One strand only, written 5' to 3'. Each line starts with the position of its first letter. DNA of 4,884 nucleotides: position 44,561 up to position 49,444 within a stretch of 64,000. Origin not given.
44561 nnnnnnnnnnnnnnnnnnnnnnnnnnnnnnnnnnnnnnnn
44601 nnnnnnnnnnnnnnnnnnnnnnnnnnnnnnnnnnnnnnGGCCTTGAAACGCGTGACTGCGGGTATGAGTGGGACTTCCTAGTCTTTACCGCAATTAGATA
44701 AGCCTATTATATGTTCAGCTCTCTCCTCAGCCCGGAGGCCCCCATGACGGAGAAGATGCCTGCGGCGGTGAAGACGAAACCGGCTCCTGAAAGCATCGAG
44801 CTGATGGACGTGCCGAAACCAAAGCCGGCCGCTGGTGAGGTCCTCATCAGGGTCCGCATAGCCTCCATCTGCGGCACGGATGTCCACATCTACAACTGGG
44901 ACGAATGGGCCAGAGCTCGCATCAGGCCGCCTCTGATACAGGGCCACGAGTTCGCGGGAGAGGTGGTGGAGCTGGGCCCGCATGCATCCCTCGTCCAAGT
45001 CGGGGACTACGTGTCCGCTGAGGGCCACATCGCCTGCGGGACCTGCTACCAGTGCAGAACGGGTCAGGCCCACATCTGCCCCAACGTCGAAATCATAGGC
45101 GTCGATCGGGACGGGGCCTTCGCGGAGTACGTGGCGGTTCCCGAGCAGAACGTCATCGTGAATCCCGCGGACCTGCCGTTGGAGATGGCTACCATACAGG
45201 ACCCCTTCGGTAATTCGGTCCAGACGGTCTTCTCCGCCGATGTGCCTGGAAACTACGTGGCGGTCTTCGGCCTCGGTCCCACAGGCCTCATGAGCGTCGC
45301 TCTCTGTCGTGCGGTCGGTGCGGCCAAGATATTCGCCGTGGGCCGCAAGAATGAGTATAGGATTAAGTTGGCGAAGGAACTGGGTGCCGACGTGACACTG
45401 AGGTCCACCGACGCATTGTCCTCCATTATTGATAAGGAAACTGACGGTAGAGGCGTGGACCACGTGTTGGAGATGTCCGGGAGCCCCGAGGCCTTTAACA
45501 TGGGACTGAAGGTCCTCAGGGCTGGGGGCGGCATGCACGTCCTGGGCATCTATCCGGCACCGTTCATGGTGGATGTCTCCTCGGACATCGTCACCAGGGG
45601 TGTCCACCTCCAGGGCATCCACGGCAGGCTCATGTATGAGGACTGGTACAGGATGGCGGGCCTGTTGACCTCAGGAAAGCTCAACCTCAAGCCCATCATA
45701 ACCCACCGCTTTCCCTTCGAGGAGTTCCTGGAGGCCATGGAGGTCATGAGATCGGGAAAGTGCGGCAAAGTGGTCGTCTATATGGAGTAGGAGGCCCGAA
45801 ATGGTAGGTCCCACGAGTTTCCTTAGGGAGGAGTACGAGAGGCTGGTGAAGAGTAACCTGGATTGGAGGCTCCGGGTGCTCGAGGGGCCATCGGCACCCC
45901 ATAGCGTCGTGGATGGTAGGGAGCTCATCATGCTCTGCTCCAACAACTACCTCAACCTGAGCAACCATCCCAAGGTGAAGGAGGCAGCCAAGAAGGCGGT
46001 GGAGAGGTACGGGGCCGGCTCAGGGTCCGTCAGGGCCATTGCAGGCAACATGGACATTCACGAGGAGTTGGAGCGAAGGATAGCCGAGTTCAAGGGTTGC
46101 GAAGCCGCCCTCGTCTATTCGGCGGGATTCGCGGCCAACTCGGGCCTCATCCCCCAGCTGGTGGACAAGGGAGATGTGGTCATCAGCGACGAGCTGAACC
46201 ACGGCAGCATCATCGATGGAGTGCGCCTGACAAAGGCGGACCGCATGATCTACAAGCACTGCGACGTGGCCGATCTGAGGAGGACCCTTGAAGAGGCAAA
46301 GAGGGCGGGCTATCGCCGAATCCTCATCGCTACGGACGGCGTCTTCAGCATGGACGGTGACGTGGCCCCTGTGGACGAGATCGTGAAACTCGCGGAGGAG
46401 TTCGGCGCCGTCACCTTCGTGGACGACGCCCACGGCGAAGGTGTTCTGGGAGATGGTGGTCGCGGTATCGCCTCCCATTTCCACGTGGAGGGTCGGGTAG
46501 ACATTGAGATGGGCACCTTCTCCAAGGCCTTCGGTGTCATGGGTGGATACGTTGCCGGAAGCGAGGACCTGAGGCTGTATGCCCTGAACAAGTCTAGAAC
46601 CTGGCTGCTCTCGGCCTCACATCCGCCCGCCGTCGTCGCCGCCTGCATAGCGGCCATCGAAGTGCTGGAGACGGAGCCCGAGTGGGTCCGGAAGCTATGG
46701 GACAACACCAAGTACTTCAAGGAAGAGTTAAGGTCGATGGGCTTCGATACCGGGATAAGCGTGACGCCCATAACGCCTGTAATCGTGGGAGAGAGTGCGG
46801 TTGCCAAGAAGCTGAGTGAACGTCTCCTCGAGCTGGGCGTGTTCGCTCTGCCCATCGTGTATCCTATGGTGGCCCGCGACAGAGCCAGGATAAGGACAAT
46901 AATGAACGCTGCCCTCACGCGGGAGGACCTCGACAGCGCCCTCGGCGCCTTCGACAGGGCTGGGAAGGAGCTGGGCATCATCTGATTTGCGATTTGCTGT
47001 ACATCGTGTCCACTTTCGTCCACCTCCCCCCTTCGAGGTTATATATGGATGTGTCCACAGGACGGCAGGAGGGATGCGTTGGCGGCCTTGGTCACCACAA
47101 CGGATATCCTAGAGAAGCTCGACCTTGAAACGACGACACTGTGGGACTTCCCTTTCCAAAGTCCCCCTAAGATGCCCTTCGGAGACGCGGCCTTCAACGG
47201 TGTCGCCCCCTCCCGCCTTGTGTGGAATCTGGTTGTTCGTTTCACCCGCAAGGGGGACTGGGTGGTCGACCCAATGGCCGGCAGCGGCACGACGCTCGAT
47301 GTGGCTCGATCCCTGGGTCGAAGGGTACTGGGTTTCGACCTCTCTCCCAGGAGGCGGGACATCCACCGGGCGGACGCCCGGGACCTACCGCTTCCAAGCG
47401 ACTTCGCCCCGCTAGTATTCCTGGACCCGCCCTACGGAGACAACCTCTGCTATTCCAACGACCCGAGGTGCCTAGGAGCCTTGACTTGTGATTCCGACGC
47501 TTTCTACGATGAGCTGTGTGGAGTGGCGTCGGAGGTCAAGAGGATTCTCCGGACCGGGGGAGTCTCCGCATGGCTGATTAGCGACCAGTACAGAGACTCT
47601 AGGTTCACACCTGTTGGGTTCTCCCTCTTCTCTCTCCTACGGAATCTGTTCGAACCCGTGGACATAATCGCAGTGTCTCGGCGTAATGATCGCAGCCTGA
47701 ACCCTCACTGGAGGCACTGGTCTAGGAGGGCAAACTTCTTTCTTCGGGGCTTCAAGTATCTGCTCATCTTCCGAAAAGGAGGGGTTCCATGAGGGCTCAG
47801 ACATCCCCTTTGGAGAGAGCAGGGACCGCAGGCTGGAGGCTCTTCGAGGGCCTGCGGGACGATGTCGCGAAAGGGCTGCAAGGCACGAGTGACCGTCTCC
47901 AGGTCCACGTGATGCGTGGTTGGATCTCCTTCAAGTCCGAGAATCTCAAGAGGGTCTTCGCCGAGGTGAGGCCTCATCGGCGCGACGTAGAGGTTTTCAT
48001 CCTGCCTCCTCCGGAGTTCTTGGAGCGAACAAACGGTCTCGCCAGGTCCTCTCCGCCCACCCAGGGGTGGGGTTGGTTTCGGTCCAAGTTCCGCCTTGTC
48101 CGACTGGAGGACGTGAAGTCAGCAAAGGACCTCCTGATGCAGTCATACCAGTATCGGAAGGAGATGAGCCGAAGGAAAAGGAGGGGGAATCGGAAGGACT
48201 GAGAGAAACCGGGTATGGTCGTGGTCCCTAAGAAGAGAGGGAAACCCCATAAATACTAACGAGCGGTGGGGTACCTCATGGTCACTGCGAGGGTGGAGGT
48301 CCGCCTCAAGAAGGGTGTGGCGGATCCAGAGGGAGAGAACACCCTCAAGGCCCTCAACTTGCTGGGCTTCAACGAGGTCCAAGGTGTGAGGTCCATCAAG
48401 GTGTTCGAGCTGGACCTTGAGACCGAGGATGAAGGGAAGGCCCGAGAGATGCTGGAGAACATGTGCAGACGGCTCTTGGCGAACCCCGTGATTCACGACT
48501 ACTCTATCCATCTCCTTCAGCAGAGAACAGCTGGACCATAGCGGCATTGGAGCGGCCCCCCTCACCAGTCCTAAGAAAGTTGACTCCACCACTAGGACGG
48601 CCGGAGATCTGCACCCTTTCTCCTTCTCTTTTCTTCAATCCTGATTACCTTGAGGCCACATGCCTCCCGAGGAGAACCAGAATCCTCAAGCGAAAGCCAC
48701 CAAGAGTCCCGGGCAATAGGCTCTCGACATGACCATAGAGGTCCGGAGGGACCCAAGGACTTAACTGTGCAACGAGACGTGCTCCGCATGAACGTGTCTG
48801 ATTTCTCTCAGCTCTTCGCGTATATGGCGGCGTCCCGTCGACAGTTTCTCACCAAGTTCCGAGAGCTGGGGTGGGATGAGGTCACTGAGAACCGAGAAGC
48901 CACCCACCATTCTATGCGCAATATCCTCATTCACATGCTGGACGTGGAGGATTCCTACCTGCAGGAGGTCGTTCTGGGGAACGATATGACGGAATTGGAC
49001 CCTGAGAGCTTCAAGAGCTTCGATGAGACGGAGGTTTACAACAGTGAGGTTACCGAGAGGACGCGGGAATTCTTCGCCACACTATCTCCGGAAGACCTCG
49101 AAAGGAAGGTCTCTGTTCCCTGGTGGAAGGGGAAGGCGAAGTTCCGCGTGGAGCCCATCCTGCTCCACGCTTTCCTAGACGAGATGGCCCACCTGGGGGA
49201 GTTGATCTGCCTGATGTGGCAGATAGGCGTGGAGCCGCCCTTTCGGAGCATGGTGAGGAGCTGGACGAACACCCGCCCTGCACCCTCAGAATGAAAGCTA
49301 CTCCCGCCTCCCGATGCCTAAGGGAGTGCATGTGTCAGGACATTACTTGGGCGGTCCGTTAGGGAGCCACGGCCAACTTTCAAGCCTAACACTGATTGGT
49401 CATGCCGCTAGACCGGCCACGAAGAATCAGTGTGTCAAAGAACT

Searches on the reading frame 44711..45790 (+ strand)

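Call 11: search_protein_families(library=pfam, proteins=[window:44711-45790:+], max_evalue=0.00001)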
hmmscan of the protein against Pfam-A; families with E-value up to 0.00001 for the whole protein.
window:44711-45790:+ (359 aa): 4 families
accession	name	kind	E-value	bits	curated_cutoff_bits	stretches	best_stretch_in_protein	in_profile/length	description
PF08240.17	ADH_N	-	6.7e-30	103.8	23.5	1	41-150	2-101/104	Alcohol dehydrogenase GroES-like domain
PF00107.32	ADH_zinc_N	-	2.3e-24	86.3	31.8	1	190-319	1-127/129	Zinc-binding dehydrogenase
PF13602.12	ADH_zinc_N_2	-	5.2e-12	47.3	27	1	224-356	1-134/134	Zinc-binding dehydrogenase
PF16912.11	Glu_dehyd_C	-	1.2e-08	35.1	34.9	1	180-344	31-199/211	Glucose dehydrogenase C-terminus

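Call 12: search_protein_families(library=ncbifam, proteins=[window:44711-45790:+], max_evalue=0.00001)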
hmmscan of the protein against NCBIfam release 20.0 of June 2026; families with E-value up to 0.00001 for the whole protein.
window:44711-45790:+ (359 aa): 23 families
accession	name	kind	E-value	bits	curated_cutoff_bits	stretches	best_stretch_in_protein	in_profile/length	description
TIGR00692.1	tdh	equivalog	1e-130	435.8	458.35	1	20-356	3-338/340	L-threonine 3-dehydrogenase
NF003808.0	PRK05396.1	equivalog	3.5e-128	427.3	380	1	16-357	1-339/341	L-threonine 3-dehydrogenase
NF041097.1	keto_inos_dh_IolM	equivalog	4.1e-68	229.8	450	1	28-357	39-388/389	scyllo-inosose 3-dehydrogenase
NF007489.0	PRK10083.1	equivalog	3.5e-48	164.3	376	1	26-355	9-334/339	Zn-dependent oxidoreductase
TIGR03366.1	HpnZ_proposed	hypoth_equivalog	3.4e-36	125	328.1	1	37-305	1-280/315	putative phosphonate catabolism associated alcohol dehydrogenase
NF007375.0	PRK09880.1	equivalog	8.6e-36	123.4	469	1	43-346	29-330/344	L-idonate 5-dehydrogenase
NF010344.0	PRK13771.1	subfamily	5.3e-35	121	349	1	25-357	9-332/334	putative alcohol dehydrogenase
TIGR03989.1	Rxyl_3153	subfamily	9.8e-35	120.5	440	2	135-352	139-364/370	NDMA-dependent alcohol dehydrogenase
NF007642.0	PRK10309.1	equivalog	2e-33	116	550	1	30-356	13-344/347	galactitol-1-phosphate 5-dehydrogenase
NF006940.0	PRK09422.1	equivalog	1e-32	113.5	344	1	18-355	3-332/338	alcohol dehydrogenase AdhP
TIGR03451.1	mycoS_dep_FDH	equivalog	1.3e-31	109.7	512.9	1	24-357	9-357/358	S-(hydroxymethyl)mycothiol dehydrogenase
NF047908.1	AldhRedAhr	equivalog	6e-30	104.3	470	1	27-355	14-331/335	NADPH-dependent aldehyde reductase Ahr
TIGR02818.1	adh_III_F_hyde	equivalog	2.8e-28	99.1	543.95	2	136-357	139-367/368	S-(hydroxymethyl)glutathione dehydrogenase/class III alcohol dehydrogenase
NF041172.1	AcrlCoa_red_Thmprot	equivalog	2.6e-27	95.7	500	1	27-356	11-332/334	acryloyl-CoA reductase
TIGR03201.1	dearomat_had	equivalog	1.5e-25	90.1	338.65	1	33-353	15-343/349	6-hydroxycyclohex-1-ene-1-carbonyl-CoA dehydrogenase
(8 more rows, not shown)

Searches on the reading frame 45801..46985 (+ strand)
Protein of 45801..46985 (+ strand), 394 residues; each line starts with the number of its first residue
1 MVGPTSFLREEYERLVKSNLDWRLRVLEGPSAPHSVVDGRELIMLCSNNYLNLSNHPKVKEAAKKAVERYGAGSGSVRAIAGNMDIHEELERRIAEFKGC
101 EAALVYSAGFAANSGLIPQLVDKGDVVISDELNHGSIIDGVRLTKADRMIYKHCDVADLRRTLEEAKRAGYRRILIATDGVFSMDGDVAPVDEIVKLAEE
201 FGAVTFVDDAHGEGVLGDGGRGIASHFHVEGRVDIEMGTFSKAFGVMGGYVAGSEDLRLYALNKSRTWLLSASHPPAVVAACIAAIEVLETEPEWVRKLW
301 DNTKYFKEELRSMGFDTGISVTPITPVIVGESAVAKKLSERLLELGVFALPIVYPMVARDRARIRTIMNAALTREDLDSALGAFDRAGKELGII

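Call 11: search_protein_families(library=pfam, proteins=[window:45801-46985:+], max_evalue=0.00001)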
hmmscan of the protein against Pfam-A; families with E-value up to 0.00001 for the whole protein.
window:45801-46985:+ (394 aa): 2 families
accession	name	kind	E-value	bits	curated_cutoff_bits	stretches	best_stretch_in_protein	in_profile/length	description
PF00155.27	Aminotran_1_2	-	7.6e-65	219.9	19.7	1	41-383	2-360/361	Aminotransferase class I and II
PF01053.26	Cys_Met_Meta_PP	-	8.9e-07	28.2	27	1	87-215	54-180/381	Cys/Met metabolism PLP-dependent enzyme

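Call 12: search_protein_families(library=ncbifam, proteins=[window:45801-46985:+], max_evalue=0.00001)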
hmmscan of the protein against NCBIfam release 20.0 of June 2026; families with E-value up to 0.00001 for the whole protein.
window:45801-46985:+ (394 aa): 13 families
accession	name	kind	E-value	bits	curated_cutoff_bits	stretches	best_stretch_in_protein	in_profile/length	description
TIGR01825.1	gly_Cac_T_rel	subfamily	2.4e-160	533.4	535.4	1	8-394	1-385/385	BioF/Kbl family PLP-dependent acyltransferase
NF005394.0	PRK06939.1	equivalog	8.5e-144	479.1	460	1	6-394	7-397/397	glycine C-acetyltransferase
TIGR00858.1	bioF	equivalog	2.3e-121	405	426.45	1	25-383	6-363/365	8-amino-7-oxononanoate synthase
TIGR01822.1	2am3keto_CoA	equivalog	1.7e-120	402.6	493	1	9-394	6-393/393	glycine C-acetyltransferase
NF047600.1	SerpalmtaseCFB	equivalog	2.1e-111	372.4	640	1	25-393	28-394/395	serine palmitoyltransferase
NF047599.1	SerpalmtaseBetaP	equivalog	8.3e-89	298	500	1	25-391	28-393/394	serine palmitoyltransferase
TIGR01821.1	5aminolev_synth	equivalog_domain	6.2e-87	292.1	338.55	1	30-392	34-398/402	5-aminolevulinate synthase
NF047603.1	SerpalmtaseAlphaP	equivalog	1.9e-69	234.3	670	1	31-394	36-399/399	serine palmitoyltransferase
NF005526.0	PRK07179.1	equivalog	1.3e-52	178.8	428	1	40-386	54-394/407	alpha-hydroxyketone-type quorum-sensing autoinducer synthase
NF005697.0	PRK07505.1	subfamily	1e-43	149.5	342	1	35-379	43-390/405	hypothetical protein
NF004608.1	PRK05937.1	equivalog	4.6e-41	140.8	399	1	73-349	42-315/366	8-amino-7-oxononanoate synthase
NF041364.1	GntC_guanitoxin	equivalog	7.9e-08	31.6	415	1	191-351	156-323/356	guanitoxin biosynthesis PLP-dependent (S)-gamma-hydroxy-L-arginine cyclodehydratase GntC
NF000586.1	PRK00011.1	subfamily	1.6e-07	30.4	335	1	42-316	19-296/404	serine hydroxymethyltransferase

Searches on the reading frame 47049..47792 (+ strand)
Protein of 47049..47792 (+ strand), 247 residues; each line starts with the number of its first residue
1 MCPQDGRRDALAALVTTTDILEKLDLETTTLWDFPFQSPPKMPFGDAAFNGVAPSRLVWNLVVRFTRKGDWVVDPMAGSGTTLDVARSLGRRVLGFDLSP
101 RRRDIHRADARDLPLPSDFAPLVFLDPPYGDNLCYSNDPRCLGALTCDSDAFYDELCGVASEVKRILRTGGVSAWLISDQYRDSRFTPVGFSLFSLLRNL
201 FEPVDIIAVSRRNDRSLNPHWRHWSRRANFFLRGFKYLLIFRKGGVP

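Call 11: search_protein_families(library=pfam, proteins=[window:47049-47792:+], max_evalue=0.00001)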
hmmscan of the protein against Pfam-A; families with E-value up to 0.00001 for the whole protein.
window:47049-47792:+ (247 aa): 1 family
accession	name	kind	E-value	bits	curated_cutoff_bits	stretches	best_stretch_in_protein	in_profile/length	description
PF01555.25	N6_N4_Mtase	-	7.4e-18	65.7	26.7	1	22-104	134-217/221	DNA methylase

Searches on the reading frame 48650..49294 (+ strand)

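Call 11: search_protein_families(library=pfam, proteins=[window:48650-49294:+], max_evalue=0.00001)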
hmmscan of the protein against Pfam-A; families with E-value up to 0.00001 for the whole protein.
window:48650-49294:+ (214 aa): 3 families
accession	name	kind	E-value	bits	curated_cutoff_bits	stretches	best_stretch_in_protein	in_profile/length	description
PF05163.17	DinB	-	1.5e-14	54.7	23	1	47-198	1-151/165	DinB family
PF12867.12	DinB_2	-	1.2e-08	35.8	24.8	1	61-184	4-127/128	DinB superfamily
PF04978.18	MST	-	3.6e-07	31.2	27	1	55-184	2-139/149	Mycothiol-S-transferase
